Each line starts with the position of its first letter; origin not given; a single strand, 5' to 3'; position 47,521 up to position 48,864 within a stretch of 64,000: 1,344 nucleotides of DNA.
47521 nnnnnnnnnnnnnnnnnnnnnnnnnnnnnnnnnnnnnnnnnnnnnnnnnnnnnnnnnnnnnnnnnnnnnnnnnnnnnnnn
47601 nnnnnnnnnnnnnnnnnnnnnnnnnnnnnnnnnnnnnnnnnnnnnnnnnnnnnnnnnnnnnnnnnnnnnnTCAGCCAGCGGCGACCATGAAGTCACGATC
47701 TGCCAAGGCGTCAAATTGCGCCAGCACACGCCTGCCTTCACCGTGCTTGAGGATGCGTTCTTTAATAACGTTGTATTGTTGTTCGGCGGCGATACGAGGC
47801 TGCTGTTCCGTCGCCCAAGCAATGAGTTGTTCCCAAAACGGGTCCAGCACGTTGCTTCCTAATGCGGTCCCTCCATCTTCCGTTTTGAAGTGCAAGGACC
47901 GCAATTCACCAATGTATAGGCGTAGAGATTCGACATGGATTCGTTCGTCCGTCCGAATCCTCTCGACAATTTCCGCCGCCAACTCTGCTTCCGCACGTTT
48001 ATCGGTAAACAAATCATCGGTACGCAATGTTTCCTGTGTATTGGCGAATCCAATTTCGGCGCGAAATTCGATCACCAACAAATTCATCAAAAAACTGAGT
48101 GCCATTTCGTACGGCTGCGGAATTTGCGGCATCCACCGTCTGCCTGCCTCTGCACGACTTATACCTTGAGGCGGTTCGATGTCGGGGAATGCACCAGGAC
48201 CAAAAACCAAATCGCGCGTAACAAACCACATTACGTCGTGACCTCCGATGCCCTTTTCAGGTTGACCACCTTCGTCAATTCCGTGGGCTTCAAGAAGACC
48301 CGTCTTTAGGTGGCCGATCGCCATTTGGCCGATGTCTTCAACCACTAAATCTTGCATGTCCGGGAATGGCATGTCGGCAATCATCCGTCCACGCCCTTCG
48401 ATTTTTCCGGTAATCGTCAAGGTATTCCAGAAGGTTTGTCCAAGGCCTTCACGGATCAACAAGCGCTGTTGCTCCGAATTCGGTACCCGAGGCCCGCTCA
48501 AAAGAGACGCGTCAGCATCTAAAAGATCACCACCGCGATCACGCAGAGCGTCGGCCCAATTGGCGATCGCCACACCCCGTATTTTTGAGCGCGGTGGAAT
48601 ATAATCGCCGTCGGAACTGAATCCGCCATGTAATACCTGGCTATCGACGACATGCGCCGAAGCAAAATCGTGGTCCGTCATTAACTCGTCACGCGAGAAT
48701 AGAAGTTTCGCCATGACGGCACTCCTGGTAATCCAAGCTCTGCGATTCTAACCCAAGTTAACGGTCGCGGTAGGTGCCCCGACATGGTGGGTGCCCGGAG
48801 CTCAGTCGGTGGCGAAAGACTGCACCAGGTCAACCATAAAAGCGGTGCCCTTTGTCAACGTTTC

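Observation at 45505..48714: Compact pterin-branch operon built from fused genes: unknown protein, then HPPK-like+FolB, then FolK+FolP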

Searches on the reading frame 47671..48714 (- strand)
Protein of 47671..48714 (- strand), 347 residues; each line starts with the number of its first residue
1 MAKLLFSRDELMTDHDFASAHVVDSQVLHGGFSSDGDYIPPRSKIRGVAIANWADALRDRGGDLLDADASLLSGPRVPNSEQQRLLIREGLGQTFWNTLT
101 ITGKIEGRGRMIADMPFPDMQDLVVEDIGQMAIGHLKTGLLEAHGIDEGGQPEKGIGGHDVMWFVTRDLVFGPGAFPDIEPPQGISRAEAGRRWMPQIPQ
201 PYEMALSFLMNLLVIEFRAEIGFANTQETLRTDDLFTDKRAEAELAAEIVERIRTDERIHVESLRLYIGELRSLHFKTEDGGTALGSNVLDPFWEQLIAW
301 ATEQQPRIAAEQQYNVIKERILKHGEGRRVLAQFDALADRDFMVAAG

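Call 3: search_protein_families(library=pfam, proteins=[window:47671-48714:-], max_evalue=0.01)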
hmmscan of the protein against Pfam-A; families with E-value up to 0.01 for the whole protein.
window:47671-48714:- (347 aa): 0 families

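Call 4: search_protein_families(library=ncbifam, proteins=[window:47671-48714:-], max_evalue=0.01)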
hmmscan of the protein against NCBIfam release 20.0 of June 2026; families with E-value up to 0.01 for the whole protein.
window:47671-48714:- (347 aa): 0 families

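Call 5: find_homologous_proteins(query=window:47671-48714:-, max_evalue=0.001)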
Query window:47671-48714:- (347 aa): 1590 proteins with E <= 0.001 among 8000 candidates; the best 120 are listed.
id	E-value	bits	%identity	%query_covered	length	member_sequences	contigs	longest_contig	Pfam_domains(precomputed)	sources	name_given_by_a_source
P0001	4.5e-210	715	92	100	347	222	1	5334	-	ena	-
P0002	1.1e-206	704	90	100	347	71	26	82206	-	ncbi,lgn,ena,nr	ncbi:MAG: hypothetical protein MK316_11380 [Pseudomonadales bacterium]|nr:hypothetical protein [Pseu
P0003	1.2e-205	700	89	100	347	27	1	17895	-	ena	-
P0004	2.2e-203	693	88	100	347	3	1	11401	-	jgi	-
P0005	1.2e-163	562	71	100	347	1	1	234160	-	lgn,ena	-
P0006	7.3e-155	533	65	100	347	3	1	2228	-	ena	-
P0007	1.1e-154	533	66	100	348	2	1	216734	-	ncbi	ncbi:MAG: hypothetical protein R3E86_11360 [Pseudomonadales bacterium]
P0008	2.0e-154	532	66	100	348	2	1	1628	-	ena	-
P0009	3.3e-154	531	66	100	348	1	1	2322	-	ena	-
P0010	5.2e-154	531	67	100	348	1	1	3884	-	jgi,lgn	jgi:hypothetical protein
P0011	6.7e-154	530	67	100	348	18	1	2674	-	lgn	-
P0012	6.8e-154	530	65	100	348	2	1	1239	-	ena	-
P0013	2.2e-153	529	65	100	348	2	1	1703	-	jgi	-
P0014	3.6e-153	528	65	100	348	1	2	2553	-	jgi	jgi:hypothetical protein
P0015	7.3e-153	527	67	98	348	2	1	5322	-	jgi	jgi:hypothetical protein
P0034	1.1e-147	510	66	99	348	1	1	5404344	-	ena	-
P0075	1.4e-144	500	63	100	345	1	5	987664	-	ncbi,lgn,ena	-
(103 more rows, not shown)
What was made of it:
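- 47671..48714 (-): Upstream neighbour of unknown function (347 aa). It ends 22 nt before the K*-FolB gene and is preceded by an AGGAG Shine-Dalgarno sequence. It is not part of the conserved fol module. More than 1590 homologues, about 65% identical (call 5).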

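Call 6: search_solved_structures(query=window:47671-48714:-, max_evalue=10, show_alignments=2)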
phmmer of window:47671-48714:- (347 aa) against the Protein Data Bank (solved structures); distinct sequences matched with E-value up to 10: 0.

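Call 9: find_encoding_contigs(protein=window:47671-48714:-, flank=10000, max_places=4)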
Protein window:47671-48714:- (347 aa): no gene with exactly this product is on record in the collection.
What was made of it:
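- Tried and rejected: An exact-sequence lookup of the window's own unknown protein found no contig (call 9).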

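Call 10: find_encoding_contigs(protein=P0034, flank=8000, max_places=3)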
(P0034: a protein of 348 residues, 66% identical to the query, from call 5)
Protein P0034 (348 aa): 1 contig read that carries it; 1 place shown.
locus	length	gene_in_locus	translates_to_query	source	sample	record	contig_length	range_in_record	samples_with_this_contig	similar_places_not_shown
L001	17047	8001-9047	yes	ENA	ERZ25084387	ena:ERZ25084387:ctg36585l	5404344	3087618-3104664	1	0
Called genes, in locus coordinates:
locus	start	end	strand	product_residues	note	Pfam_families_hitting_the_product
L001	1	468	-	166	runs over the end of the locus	PF01555:N6_N4_Mtase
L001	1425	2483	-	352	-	PF00528:BPD_transp_1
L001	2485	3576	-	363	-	PF19300:BPD_transp_1_N (faint), PF00528:BPD_transp_1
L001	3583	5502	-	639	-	PF00496:SBP_bac_5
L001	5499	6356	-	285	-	PF05685:Uma2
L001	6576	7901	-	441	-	PF01979:Amidohydro_1, PF07969:Amidohydro_3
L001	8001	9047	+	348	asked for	-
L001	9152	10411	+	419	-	PF00364:Biotin_lipoyl (faint), PF25917:BSH_RND (weak), PF25973:BSH_CzcB, PF25954:Beta-barrel_RND_2, PF25967:RND-MFP_C, PF25989:YknX_C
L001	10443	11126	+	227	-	PF00005:ABC_tran, PF13304:AAA_21 (faint)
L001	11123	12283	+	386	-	PF02687:FtsX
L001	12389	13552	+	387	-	PF12704:MacB_PCD, PF02687:FtsX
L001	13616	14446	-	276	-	PF00582:Usp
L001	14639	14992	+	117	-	PF01740:STAS, PF13466:STAS_2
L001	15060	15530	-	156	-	PF00258:Flavodoxin_1 (weak), PF03358:FMN_red (weak)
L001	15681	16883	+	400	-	PF00291:PALP, PF01842:ACT (weak)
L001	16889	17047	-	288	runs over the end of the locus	PF00296:Bac_luciferase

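Call 11: find_encoding_contigs(protein=P0075, flank=8000, max_places=3)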
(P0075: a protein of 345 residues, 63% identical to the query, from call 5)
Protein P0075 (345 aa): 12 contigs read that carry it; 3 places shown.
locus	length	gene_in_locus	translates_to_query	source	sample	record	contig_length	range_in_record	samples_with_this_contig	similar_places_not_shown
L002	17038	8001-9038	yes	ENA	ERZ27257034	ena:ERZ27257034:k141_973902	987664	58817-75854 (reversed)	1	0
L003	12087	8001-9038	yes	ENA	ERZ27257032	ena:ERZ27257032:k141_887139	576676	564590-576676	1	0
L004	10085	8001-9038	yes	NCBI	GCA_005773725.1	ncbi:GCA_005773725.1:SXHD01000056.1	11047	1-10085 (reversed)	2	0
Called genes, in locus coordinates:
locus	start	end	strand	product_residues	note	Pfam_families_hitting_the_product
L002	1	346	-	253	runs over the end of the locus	PF00293:NUDIX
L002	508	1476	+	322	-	PF02826:2-Hacid_dh_C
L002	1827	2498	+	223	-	PF07589:PEP_exosort_dom (weak)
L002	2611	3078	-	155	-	PF08534:Redoxin, PF00578:AhpC-TSA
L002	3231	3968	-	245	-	PF00106:adh_short, PF13561:adh_short_C2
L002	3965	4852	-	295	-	PF00106:adh_short, PF08659:KR (weak), PF13561:adh_short_C2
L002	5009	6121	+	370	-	PF04909:Amidohydro_2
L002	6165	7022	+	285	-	PF13230:GATase_4, PF13522:GATase_6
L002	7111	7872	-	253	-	PF00753:Lactamase_B, PF12706:Lactamase_B_2 (faint)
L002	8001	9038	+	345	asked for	-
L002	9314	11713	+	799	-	PF14814:UB2H, PF00912:Transgly, PF00905:Transpeptidase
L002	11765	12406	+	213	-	-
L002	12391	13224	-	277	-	PF02585:PIG-L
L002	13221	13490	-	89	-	-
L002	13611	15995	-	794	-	PF02190:LON_substr_bdg, PF00004:AAA, PF07728:AAA_5 (weak), PF22667:Lon_lid, PF05362:Lon_C, PF13541:ChlI (weak)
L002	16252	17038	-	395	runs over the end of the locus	PF12704:MacB_PCD, PF02687:FtsX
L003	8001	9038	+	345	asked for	-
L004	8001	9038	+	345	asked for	-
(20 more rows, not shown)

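Call 12: find_encoding_contigs(protein=P0002, flank=10000, max_places=3)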
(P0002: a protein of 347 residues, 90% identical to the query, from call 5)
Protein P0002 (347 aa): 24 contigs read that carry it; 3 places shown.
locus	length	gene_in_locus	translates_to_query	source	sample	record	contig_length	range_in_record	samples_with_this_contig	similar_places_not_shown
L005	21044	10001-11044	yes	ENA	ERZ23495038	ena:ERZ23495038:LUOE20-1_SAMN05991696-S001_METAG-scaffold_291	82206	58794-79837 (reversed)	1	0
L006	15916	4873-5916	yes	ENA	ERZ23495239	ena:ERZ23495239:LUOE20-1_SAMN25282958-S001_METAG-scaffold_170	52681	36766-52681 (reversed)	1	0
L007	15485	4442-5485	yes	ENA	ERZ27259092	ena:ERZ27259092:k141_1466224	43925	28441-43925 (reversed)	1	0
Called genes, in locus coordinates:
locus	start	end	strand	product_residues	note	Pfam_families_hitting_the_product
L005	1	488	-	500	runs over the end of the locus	PF22848:ASD1_dom, PF06964:Alpha-L-AF_C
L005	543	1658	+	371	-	PF00926:DHBP_synthase, PF00925:GTP_cyclohydro2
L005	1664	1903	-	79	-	-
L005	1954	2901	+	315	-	PF04166:PdxA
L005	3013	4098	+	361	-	PF08240:ADH_N, PF00107:ADH_zinc_N, PF13602:ADH_zinc_N_2 (weak)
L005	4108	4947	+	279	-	PF01557:FAA_hydrolase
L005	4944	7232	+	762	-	PF01315:Ald_Xan_dh_C, PF02738:MoCoBD_1, PF20256:MoCoBD_2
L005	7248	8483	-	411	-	PF00296:Bac_luciferase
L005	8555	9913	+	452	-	PF01546:Peptidase_M20, PF07687:M20_dimer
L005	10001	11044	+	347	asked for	-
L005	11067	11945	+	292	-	PF01288:HPPK, PF02152:FolB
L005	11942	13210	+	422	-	PF01288:HPPK, PF00809:Pterin_bind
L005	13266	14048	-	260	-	PF02596:DUF169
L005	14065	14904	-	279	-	PF00378:ECH_1, PF16113:ECH_2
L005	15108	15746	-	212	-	PF10294:Methyltransf_16 (weak), PF06325:PrmA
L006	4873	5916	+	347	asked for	-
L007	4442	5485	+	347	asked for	-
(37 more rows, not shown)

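Call 13: find_encoding_contigs(protein=P0005, flank=8000, max_places=2)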
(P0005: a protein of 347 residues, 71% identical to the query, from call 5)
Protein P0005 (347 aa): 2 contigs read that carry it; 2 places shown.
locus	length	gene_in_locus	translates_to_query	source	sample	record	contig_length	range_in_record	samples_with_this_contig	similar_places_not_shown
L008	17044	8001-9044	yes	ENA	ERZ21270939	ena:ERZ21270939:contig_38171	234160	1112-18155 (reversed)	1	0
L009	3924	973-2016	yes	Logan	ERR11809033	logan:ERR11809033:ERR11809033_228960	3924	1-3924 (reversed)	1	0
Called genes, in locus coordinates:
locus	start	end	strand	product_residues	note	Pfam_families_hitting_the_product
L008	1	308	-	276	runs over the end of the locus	PF00296:Bac_luciferase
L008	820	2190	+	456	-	PF01546:Peptidase_M20, PF07687:M20_dimer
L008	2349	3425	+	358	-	PF01370:Epimerase, PF05368:NmrA, PF16363:GDP_Man_Dehyd, PF13460:NAD_binding_10 (faint)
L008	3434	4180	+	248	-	PF07045:DUF1330 (weak)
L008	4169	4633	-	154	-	PF08534:Redoxin, PF00578:AhpC-TSA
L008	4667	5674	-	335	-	PF00248:Aldo_ket_red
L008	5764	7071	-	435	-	PF01979:Amidohydro_1, PF07969:Amidohydro_3 (weak)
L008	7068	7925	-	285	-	PF00106:adh_short, PF08659:KR, PF13561:adh_short_C2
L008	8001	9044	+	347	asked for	-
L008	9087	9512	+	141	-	PF00903:Glyoxalase, PF18029:Glyoxalase_6 (weak), PF22656:At5g48480-like_N (weak), PF22650:At5g48480-like_C (weak)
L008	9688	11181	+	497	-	PF07519:Tannase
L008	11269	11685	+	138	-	PF00903:Glyoxalase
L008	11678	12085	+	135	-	PF01042:Ribonuc_L-PSP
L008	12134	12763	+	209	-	PF01810:LysE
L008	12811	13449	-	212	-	PF00881:Nitroreductase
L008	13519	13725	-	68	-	-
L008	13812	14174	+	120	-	PF00903:Glyoxalase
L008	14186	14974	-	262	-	PF02596:DUF169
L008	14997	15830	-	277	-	PF00378:ECH_1, PF16113:ECH_2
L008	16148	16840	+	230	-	-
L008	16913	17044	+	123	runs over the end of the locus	-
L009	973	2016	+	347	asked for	-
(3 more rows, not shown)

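Call 14: find_encoding_contigs(protein=P0007, flank=8000, max_places=2)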
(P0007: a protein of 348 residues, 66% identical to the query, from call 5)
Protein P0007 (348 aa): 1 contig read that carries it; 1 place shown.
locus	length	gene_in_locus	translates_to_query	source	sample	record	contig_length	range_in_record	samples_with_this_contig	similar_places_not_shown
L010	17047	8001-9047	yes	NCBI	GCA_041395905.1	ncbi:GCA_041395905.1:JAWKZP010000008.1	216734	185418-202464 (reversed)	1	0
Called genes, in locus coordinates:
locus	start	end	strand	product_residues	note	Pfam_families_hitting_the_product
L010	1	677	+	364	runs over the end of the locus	PF06258:Mito_fiss_Elm1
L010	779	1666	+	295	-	PF00685:Sulfotransfer_1, PF13469:Sulfotransfer_3 (weak)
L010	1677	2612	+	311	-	-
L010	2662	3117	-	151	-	-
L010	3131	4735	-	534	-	PF01266:DAO (faint), PF13450:NAD_binding_8 (faint), PF00732:GMC_oxred_N, PF05199:GMC_oxred_C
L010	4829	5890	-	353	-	PF06258:Mito_fiss_Elm1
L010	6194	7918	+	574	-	PF00664:ABC_membrane, PF02463:SMC_N (faint), PF00005:ABC_tran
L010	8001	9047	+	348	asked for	-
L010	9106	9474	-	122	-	PF14534:DUF4440 (weak), PF12680:SnoaL_2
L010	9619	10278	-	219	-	PF00881:Nitroreductase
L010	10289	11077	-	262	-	PF02596:DUF169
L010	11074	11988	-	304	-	PF00561:Abhydrolase_1, PF12146:Hydrolase_4, PF12697:Abhydrolase_6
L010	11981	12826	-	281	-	PF00378:ECH_1, PF16113:ECH_2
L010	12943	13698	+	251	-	-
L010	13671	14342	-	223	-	PF05175:MTS, PF10294:Methyltransf_16, PF06325:PrmA, PF13847:Methyltransf_31 (weak), PF08242:Methyltransf_12 (faint), PF13649:Methyltransf_25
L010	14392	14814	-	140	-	-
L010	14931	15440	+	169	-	-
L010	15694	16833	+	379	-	PF02771:Acyl-CoA_dh_N, PF02770:Acyl-CoA_dh_M, PF00441:Acyl-CoA_dh_1, PF08028:Acyl-CoA_dh_2 (weak)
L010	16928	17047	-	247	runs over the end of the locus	PF00578:AhpC-TSA, PF08534:Redoxin, PF00462:Glutaredoxin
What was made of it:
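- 47671..48714 (-): Its genomic context varies (calls 10-14).
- The unknown gene stands alone in L001, L002-4, L008-9 and L010 (calls 10, 11, 13, 14).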

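Call 18: predict_structure(alignment_id=A1)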
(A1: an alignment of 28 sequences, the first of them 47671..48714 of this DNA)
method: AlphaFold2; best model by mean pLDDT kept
length: 347 residues; sequences in the alignment: 28
mean_pLDDT: 84.9   pTM: 0.86
mean pLDDT of the five models: 84.9, 85.0, 83.3, 80.9, 80.2
residues with pLDDT >= 90: 165; 70-90: 139; 50-70: 26; < 50: 17
segments of 3 or more residues with pLDDT < 50: 101-107, 180-185, 344-347
pLDDT, mean of each block of 10 residues (from residue 1): 88 90 92 94 87 97 88 78 93 77 48 76 95 86 84 87 89 74 52 87 89 82 87 94 95 90 94 97 97 88 73 84 95 89 47
secondary structure, 60 per line:
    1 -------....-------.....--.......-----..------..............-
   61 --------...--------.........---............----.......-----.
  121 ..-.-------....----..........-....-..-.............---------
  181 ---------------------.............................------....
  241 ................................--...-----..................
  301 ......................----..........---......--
elements in order: H8-11 E19-23 E26-32 H46-59 H80-88 H92-103 H108-114 H132-135 H140-149 H159-171 H202-230 H237-272 E275-277 E283-285 H286-322 H327-336 H340-345

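Call 21: fold_search(model_id=the predicted structure, library=pdb)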
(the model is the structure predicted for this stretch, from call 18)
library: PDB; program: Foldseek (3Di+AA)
matches with E <= 10: 157; with E <= 0.001: 0
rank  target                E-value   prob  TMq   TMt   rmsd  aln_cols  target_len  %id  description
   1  8xwa_R                4.1e-01  0.21  0.16  0.18  13.3       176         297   11  Structure of CXCR2 bound to CXCL1 (Ligand-receptor focused map) (released 2025-01-15)
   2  7sbf_R                1.1e+00  0.12  0.17  0.21  19.6       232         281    9  PZM21 bound Mu Opioid Receptor-Gi Protein Complex (released 2022-04-20)
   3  7mbx_R                1.2e+00  0.07  0.17  0.19  23.4       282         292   11  Human Cholecystokinin 1 receptor (CCK1R) Gs complex (released 2021-05-26)
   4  8zmf                  1.4e+00  0.06  0.14  0.14  21.8       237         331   11  Crystal structure of an inverse agonist antipsychotic drug derivative-bound 5-HT2C (released 2024-08-28)
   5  3vnx                  1.6e+00  0.14  0.24  0.36  19.6       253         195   12  Crystal structure of ferritin from multicellular green algae, Ulva pertusa. (released 2012-03-28)
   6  8xwv_R                1.7e+00  0.08  0.16  0.18  18.7       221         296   11  Structure of CXCR2 bound to CXCL1 (CXCR2-CXCL1-Go Full map) (released 2025-01-22)
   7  8fhc_B                1.7e+00  0.21  0.27  0.39   9.8       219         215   14  Protein 41 with aldehyde deformylating oxidase activity from Gamma proteobacterium (released 2023-12-20)
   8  9ppz_A                1.7e+00  0.15  0.19  0.22   9.3       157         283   13  CryoEM structure of delta opioid receptor bound to G proteins and SNC80 (released 2026-03-04)
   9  5c1m_A                1.7e+00  0.13  0.21  0.24  19.4       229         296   10  Crystal structure of active mu-opioid receptor bound to the agonist BU72 (released 2015-08-05)
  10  8xxr_R                1.7e+00  0.07  0.15  0.17  18.7       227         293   10  Structure of CXCR2 bound to CXCL6 (CXCR2-CXCL6-Go Full map) (released 2025-01-15)
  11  6b73_A                1.8e+00  0.10  0.19  0.23  19.4       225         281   13  Crystal Structure of a nanobody-stabilized active state of the kappa-opioid receptor (released 2018-01-17)
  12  7cgf_A                1.9e+00  0.01  0.09  0.09  25.5       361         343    9  Crystal Structure of PUF-8 in Complex with PBE-RNA (released 2021-07-07)
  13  9k20_A                2.0e+00  0.08  0.15  0.18  13.4       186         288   11  Cryo-EM structure of ATP-bound P2Y purinoceptor 2-miniGo-scFv16 complex (released 2025-06-11)
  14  8dzs_A                2.0e+00  0.08  0.17  0.21  16.4       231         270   10  GR89,696 bound Kappa Opioid Receptor in complex with Gz (released 2023-05-03)
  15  6b73_B                2.3e+00  0.09  0.18  0.23  19.7       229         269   12  Crystal Structure of a nanobody-stabilized active state of the kappa-opioid receptor (released 2018-01-17)
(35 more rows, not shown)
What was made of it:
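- Its weak structural echoes are of ferritin-like di-iron proteins (call 21).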

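Call 38: search_solved_structures(query=A1, max_evalue=10, show_alignments=2)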
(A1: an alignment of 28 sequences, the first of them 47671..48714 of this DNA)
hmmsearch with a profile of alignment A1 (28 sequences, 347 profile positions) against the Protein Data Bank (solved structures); distinct sequences matched with E-value up to 10: 0.

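Call 39: search_protein_families(library=pfam, proteins=[window:47671-48714:-, P0075, P0034], max_evalue=10)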
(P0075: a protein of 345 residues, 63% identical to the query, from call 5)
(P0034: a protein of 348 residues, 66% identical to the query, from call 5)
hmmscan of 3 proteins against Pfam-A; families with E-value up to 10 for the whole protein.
window:47671-48714:- (347 aa): 0 families

P0075 (345 aa): 0 families

P0034 (348 aa): 0 families

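Call 66: search_protein_representatives(alignment_id=A1)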
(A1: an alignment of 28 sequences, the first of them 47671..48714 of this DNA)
Query: 28 sequences, 347 profile positions. Proteins with E-value up to 0.001 (for the whole library): 562; up to 1e-10: 315; up to 1e-30: 113. The best 150 are listed.
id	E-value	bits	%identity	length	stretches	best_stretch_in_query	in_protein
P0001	2.3e-185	631.9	-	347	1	2-346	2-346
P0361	1.0e-157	541.0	-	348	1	3-341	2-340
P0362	3.4e-132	457.1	-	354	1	2-346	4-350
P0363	1.2e-116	406.0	-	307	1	81-311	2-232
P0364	2.3e-111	388.6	-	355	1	2-340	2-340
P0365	7.4e-110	383.6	-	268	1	89-346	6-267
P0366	1.6e-109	382.5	-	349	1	3-341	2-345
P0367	1.8e-106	372.5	-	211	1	28-238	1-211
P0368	6.4e-105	367.4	-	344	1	3-345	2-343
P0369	2.4e-104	365.5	-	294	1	2-214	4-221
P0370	5.6e-96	338.0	-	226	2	29-161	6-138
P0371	9.5e-93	327.4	-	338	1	5-339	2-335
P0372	7.3e-92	324.4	-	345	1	2-340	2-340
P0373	3.9e-91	322.0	-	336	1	3-339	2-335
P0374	4.5e-87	308.7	-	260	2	152-339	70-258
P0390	2.1e-69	250.6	-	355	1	3-338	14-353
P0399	1.3e-57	211.8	-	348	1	4-338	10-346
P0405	9.6e-55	202.4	-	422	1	5-336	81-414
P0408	1.4e-52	195.3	-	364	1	3-337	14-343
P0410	4.9e-52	193.5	-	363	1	3-340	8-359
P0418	1.3e-48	182.2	-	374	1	2-339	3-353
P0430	8.0e-43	163.2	-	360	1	5-341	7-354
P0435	4.8e-40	154.1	-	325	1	4-339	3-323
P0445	4.4e-37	144.3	-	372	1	3-331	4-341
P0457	1.3e-34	136.2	-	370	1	3-342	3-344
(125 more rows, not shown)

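Call 67: search_protein_families(library=pfam, proteins=[P0390, P0399, P0405, P0408, P0410, P0418, P0430, P0445, P0457, P0435], max_evalue=1)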
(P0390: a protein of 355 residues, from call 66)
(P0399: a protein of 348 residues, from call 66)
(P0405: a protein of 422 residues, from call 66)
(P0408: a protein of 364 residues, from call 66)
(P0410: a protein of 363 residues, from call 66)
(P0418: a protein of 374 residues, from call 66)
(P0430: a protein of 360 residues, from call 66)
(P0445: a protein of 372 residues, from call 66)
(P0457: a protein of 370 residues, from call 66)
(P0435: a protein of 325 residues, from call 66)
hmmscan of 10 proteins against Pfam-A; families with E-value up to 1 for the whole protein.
P0390 (355 aa): 0 families

P0399 (348 aa): 0 families

P0405 (422 aa): 0 families

P0408 (364 aa): 2 families
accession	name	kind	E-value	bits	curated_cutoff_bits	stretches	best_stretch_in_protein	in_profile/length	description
PF08990.16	Docking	-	0.13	12.5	20.9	0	265-277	6-18/29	Erythronolide synthase docking domain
PF22564.2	HAAS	-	0.15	12.9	27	1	304-334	6-36/55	HAAS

P0410 (363 aa): 0 families

P0418 (374 aa): 0 families

P0430 (360 aa): 0 families

P0445 (372 aa): 0 families

P0457 (370 aa): 1 family
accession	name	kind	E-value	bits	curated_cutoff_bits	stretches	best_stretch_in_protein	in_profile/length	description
PF13663.11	DUF4148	-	0.36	11.7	27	1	172-199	27-49/62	Domain of unknown function (DUF4148)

P0435 (325 aa): 1 family
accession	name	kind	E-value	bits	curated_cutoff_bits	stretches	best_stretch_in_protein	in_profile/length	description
PF07240.16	Turandot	-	0.17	12.3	27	0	6-32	34-59/80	Stress-inducible humoral factor Turandot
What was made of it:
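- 47671..48714 (-): No Pfam, NCBIfam or PDB match (calls 3, 4, 6, 38, 39, 67).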
